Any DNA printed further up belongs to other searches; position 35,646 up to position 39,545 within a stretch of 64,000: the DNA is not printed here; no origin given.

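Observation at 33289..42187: Four-gene operon built around an 1893-aa orphan protein: candidate undescribed system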

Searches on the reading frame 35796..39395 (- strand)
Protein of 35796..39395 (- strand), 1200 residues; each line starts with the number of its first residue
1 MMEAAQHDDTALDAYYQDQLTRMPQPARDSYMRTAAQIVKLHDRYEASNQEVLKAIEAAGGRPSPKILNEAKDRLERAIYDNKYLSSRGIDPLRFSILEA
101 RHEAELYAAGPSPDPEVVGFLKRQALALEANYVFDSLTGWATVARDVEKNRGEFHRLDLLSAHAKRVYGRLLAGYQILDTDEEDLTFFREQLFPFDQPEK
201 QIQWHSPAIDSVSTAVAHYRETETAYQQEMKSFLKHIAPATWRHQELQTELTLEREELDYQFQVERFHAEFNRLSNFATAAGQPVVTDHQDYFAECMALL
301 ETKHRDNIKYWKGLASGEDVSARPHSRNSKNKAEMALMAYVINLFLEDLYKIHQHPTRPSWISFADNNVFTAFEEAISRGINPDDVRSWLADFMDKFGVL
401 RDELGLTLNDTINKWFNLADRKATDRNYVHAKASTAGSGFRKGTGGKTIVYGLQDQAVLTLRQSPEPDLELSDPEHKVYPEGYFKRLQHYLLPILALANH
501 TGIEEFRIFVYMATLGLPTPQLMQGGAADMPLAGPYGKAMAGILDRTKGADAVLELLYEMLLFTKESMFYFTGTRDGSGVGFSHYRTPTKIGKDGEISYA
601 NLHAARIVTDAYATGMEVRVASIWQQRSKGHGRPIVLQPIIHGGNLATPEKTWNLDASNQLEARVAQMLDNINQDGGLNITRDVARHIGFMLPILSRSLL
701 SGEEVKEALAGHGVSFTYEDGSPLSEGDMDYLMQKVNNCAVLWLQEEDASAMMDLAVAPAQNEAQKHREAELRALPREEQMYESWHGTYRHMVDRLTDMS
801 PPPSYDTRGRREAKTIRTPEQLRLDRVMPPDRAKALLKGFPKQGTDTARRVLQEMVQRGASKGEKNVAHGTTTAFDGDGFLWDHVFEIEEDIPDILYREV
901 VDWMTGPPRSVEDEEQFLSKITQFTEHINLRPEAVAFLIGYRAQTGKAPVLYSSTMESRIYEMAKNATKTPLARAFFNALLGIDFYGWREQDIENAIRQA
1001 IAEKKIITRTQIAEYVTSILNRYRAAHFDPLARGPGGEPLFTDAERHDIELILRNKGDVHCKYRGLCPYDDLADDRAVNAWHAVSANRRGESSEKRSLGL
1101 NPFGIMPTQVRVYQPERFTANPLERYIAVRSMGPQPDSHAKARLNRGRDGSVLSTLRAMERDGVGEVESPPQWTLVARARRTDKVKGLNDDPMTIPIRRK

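Call 36: search_protein_representatives(protein=window:35796-39395:-)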
Query: 1200 residues. Proteins with E-value up to 0.001 (for the whole library): 7; up to 1e-10: 6; up to 1e-30: 6. The best 7 are listed.
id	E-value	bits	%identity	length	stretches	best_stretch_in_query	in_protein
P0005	1.3e-138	480.0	34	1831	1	27-1199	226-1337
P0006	1.1e-103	364.3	32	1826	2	5-713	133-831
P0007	7.2e-81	288.8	31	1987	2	6-1029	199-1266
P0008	1.3e-75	271.3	29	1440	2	14-791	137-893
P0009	3.5e-35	137.4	32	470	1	8-340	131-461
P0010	5.4e-31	123.6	27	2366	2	31-711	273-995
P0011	6.5e-10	53.8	28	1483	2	65-212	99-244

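Call 38: find_encoding_contigs(protein=P0005, flank=10000, max_places=6)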
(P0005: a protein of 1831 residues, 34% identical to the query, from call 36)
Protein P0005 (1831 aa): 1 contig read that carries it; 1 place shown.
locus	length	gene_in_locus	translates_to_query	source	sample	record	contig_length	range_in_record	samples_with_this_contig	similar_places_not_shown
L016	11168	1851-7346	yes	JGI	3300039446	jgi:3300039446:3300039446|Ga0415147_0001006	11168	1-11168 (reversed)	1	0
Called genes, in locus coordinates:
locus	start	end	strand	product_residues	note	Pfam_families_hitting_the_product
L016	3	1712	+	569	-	?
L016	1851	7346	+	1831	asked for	-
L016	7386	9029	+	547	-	PF01553:Acyltransferase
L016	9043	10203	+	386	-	PF01979:Amidohydro_1, PF07969:Amidohydro_3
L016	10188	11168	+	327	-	?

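Call 39: search_protein_families(library=pfam, proteins=[P0005, P0006, P0007, P0010, P0011], max_evalue=0.1)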
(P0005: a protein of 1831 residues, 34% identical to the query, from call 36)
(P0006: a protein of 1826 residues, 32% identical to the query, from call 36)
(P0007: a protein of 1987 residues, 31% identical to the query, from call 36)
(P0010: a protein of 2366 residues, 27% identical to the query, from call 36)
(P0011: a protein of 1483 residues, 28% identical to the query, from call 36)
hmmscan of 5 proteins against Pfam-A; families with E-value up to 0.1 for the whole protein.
P0005 (1831 aa): 0 families

P0006 (1826 aa): 0 families

P0007 (1987 aa): 0 families

P0010 (2366 aa): 0 families

P0011 (1483 aa): 0 families

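Call 40: find_encoding_contigs(protein=P0006, flank=10000, max_places=6)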
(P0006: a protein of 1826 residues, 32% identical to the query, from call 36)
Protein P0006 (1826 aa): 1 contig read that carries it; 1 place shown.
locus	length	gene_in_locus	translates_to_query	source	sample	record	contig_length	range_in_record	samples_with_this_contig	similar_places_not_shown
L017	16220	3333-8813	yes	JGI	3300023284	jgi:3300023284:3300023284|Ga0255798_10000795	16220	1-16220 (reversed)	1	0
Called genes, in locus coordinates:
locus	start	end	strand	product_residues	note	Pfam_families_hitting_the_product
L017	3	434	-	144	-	?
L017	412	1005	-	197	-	PF02441:Flavoprotein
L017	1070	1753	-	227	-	PF01209:Ubie_methyltran, PF13489:Methyltransf_23 (weak), PF13847:Methyltransf_31, PF08241:Methyltransf_11, PF08242:Methyltransf_12, PF13649:Methyltransf_25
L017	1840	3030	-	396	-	PF01979:Amidohydro_1, PF07969:Amidohydro_3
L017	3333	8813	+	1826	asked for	-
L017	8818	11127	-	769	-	PF01590:GAF, PF13185:GAF_2, PF13492:GAF_3, PF05524:PEP-utilisers_N, PF00391:PEP-utilizers, PF02896:PEP-utilizers_C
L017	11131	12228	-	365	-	PF04055:Radical_SAM, PF19288:CofH_C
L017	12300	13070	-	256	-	PF02621:VitK2_biosynth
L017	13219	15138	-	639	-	PF00012:HSP70, PF06723:MreB_Mbl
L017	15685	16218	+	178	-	?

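Call 41: find_encoding_contigs(protein=P0007, flank=10000, max_places=6)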
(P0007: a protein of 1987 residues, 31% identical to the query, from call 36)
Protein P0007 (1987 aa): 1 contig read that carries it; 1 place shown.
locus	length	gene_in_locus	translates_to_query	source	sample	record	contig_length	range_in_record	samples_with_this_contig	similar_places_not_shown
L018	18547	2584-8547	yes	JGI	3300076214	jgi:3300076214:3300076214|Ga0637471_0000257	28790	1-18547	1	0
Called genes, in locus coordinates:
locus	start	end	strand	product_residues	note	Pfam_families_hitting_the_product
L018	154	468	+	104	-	PF01541:GIY-YIG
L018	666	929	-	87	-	PF03693:ParD_antitoxin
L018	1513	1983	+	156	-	-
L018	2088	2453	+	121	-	-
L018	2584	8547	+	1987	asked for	-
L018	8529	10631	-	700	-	PF01464:SLT, PF04225:LysM_OapA (faint), PF13510:Fer2_4 (faint), PF01476:LysM (weak), PF23473:LysM3_LYK4_5 (faint), PF23577:LysM_RLK (faint), PF01476:LysM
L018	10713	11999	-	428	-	PF00091:Tubulin, PF12327:FtsZ_C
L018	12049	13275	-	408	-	PF00012:HSP70 (faint), PF11104:PilM_2 (weak), PF14450:FtsA, PF02491:SHS2_FTSA, PF06723:MreB_Mbl, PF06277:EutA (weak), PF14450:FtsA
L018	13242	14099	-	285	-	PF08478:POTRA_1, PF03799:FtsQ_DivIB_C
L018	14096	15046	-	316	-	PF01820:Dala_Dala_lig_N, PF02222:ATP-grasp (weak), PF02655:ATP-grasp_3 (weak), PF02786:CPSase_L_D2 (faint), PF07478:Dala_Dala_lig_C, PF13535:ATP-grasp_4 (faint)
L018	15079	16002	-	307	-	PF01565:FAD_binding_4, PF02873:MurB_C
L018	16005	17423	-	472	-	PF01225:Mur_ligase, PF21799:MurD-like_N (weak), PF08245:Mur_ligase_M, PF02875:Mur_ligase_C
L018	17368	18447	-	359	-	PF03033:Glyco_transf_28, PF04101:Glyco_tran_28_C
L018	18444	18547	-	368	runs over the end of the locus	PF01098:FTSW_RODA_SPOVE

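Call 42: find_encoding_contigs(protein=P0010, flank=10000, max_places=6)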
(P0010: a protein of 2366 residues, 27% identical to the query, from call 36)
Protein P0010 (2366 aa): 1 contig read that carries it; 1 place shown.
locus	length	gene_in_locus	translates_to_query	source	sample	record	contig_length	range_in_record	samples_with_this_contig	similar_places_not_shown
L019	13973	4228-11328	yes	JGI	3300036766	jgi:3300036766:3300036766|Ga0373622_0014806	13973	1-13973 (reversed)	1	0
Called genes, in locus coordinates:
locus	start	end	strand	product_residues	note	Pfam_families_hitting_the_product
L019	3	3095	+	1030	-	?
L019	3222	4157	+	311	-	-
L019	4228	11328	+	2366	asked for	-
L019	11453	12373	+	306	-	-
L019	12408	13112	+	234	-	-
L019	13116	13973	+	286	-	?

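Call 54: find_related_loci(query=A4, collection=metagenome_contigs, flank=10000)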
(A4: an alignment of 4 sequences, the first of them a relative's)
Query A4 (1831 aa) in metagenome_contigs; peptide patterns used: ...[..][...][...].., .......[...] (x = any residue, [..] = any of these).
87 stretches matched a pattern; 2 encode a relative of the query (tblastn E <= 1e-3); 2 distinct loci.
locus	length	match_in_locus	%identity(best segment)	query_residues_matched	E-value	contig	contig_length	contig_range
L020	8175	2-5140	67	110-1829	0e+0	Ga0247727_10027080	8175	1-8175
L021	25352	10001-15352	34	97-1821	0e+0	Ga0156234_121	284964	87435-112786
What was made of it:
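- Family: 7 relatives in 1.84 billion representatives (call 36), plus L020 and L021 (call 54).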

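Call 57: search_protein_families(library=pfam, proteins=[L021:4038-5612:+, L021:6574-7023:+, L021:7024-8268:+, L021:8299-8760:+, L021:8757-9854:+, L021:17189-17800:+, L021:17754-19001:+, L021:22373-24514:+, L020:5229-6167:+, L020:6229-7887:+], max_evalue=0.001)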
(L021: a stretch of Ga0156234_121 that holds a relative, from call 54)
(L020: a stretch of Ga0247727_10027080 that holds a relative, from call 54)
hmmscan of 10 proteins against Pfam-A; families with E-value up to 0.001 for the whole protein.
L021:4038-5612:+ (524 aa): 2 families
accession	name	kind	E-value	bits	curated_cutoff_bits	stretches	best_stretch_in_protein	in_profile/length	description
PF04187.18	Cofac_haem_bdg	-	1.1e-20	74.9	27.7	1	63-165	4-106/213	Haem-binding uptake, Tiki superfamily, ChaN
PF05139.19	Erythro_esteras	-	3.2e-05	24.2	26.4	1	51-205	95-229/358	Erythromycin esterase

L021:6574-7023:+ (149 aa): 1 family
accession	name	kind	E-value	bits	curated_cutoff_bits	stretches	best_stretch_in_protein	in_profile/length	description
PF02502.23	LacAB_rpiB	-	2.3e-55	186.8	24.7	1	6-144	2-138/138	Ribose/Galactose Isomerase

L021:7024-8268:+ (414 aa): 2 families
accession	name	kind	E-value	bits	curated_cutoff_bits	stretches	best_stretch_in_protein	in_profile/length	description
PF00464.25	SHMT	-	4e-164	546.4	27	1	7-383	1-399/399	Serine hydroxymethyltransferase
PF00155.27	Aminotran_1_2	-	4.9e-07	29.7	19.7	1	78-372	48-355/361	Aminotransferase class I and II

L021:8299-8760:+ (153 aa): 2 families
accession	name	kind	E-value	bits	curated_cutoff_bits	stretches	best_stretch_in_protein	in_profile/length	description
PF03477.21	ATP-cone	-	7.8e-24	84.5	25.8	1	50-136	2-87/88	ATP cone domain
PF22811.2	Zn_ribbon_NrdR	-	1.2e-21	76.8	27.2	1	1-42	1-42/42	Transcriptional repressor NrdR-like, N-terminal domain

L021:8757-9854:+ (365 aa): 4 families
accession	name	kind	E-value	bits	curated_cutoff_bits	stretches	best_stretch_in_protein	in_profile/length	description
PF01872.23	RibD_C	-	3.7e-42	144.8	24.1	1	153-320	1-160/197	RibD C-terminal domain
PF00383.29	dCMP_cyt_deam_1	-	1.2e-19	70.5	25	1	9-105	4-101/102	Cytidine and deoxycytidylate deaminase zinc-binding region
PF14437.12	MafB19-deam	-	1.3e-14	54.7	27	1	29-149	21-142/142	MafB19-like deaminase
PF18785.7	Inv-AAD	-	0.00093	19.5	26.5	0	39-110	8-95/129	Invertebrate-AID/APOBEC-deaminase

L021:17189-17800:+ (203 aa): 1 family
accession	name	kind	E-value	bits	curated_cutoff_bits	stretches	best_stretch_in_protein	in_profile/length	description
PF00677.23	Lum_binding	-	1.4e-45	153.6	27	2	100-187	2-86/86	Lumazine binding domain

L021:17754-19001:+ (415 aa): 2 families
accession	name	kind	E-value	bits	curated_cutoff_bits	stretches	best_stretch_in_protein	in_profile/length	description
PF00926.24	DHBP_synthase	-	4.2e-84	281.3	26.4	1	23-213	2-191/191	3,4-dihydroxy-2-butanone 4-phosphate synthase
PF00925.25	GTP_cyclohydro2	-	1.3e-75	252.9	23.3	1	224-387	3-164/165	GTP cyclohydrolase II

L021:22373-24514:+ (713 aa): 6 families
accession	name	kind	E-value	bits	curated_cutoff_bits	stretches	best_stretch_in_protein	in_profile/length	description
PF01138.27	RNase_PH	-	1e-59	201.1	25.5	2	13-143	3-130/130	3' exoribonuclease family, domain 1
PF03725.20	RNase_PH_C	-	2.6e-22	79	20.8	2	147-210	2-67/67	3' exoribonuclease family, domain 2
PF00575.29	S1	-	3.8e-17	62.9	22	1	630-701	2-74/74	S1 RNA binding domain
PF00013.35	KH_1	-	1.9e-11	44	21.5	1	567-625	2-66/66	KH domain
PF03726.19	PNPase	-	4.9e-11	43.4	24.6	1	248-331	10-81/81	Polyribonucleotide nucleotidyltransferase, RNA binding domain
PF24685.1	OB_RRP5_4th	-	0.00076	19.9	31.5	0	630-690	6-71/92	RRP5 OB-fold domain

L020:5229-6167:+ (312 aa): 0 families

L020:6229-7887:+ (552 aa): 1 family
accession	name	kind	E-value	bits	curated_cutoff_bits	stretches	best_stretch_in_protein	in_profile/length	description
PF01553.26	Acyltransferase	-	1.4e-16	61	23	1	343-471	7-130/132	Acyltransferase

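Call 68: search_protein_families(library=pfam, proteins=[L016:7386-9029:+, L016:3-1712:+, L019:3-3095:+, L019:3222-4157:+, L019:11453-12373:+, L019:12408-13112:+, L019:13116-13973:+, L018:1513-1983:+, L018:2088-2453:+, L016:10188-11168:+], max_evalue=0.1)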
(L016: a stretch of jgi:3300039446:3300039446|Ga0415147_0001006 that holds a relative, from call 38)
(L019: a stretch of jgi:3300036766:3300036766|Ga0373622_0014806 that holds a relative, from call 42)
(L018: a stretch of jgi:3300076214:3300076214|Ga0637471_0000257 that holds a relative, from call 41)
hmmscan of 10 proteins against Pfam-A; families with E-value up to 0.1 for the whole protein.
L016:7386-9029:+ (547 aa): 2 families
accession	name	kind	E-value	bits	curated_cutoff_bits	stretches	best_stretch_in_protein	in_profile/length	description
PF01553.26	Acyltransferase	-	1.1e-19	71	23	1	338-465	9-130/132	Acyltransferase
PF16577.11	UBA_5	-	0.022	15.3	27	1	298-330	10-42/62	UBA domain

L016:3-1712:+ (569 aa): 2 families
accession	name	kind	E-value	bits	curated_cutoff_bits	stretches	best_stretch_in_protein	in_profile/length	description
PF00069.31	Pkinase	-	5.3e-06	26.5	31.7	1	6-78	175-253/263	Protein kinase domain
PF07714.23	PK_Tyr_Ser-Thr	-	0.00072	19.4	23.1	1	6-77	182-249/258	Protein tyrosine and serine/threonine kinase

L019:3-3095:+ (1030 aa): 0 families

L019:3222-4157:+ (311 aa): 0 families

L019:11453-12373:+ (306 aa): 0 families

L019:12408-13112:+ (234 aa): 0 families

L019:13116-13973:+ (286 aa): 0 families

L018:1513-1983:+ (156 aa): 0 families

L018:2088-2453:+ (121 aa): 0 families

L016:10188-11168:+ (327 aa): 2 families
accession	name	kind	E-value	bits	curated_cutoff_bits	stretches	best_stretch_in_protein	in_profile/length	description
PF01977.22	UbiD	-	9e-86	286.7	23.3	1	123-320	3-206/206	3-octaprenyl-4-hydroxybenzoate carboxy-lyase Rift-related domain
PF20695.2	UbiD_N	-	1.7e-24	86.2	24.3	1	10-85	2-70/78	3-octaprenyl-4-hydroxybenzoate carboxy-lyase N-terminal domain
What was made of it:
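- In L016 and L020 a canonical PF01553 acyltransferase is encoded just downstream of the giant (calls 38, 57, 68).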

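Call 91: find_encoding_contigs(protein=P0011, flank=10000, max_places=6)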
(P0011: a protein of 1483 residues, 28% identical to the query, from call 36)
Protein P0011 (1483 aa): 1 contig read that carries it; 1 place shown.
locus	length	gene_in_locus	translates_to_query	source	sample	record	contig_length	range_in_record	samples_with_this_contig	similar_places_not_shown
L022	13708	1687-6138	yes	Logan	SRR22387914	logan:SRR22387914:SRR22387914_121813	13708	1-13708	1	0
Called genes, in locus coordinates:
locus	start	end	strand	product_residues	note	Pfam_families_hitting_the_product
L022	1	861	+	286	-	?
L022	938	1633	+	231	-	-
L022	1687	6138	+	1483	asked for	-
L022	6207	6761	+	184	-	PF25212:HVO_A0114 (weak), PF01909:NTP_transf_2 (faint), PF18765:Polbeta (weak)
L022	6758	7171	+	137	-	-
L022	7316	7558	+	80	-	-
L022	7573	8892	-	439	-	-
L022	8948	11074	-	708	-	-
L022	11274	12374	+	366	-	-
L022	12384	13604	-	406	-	PF03372:Exo_endo_phos (weak)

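Call 94: find_encoding_contigs(protein=P0009, flank=10000, max_places=6)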
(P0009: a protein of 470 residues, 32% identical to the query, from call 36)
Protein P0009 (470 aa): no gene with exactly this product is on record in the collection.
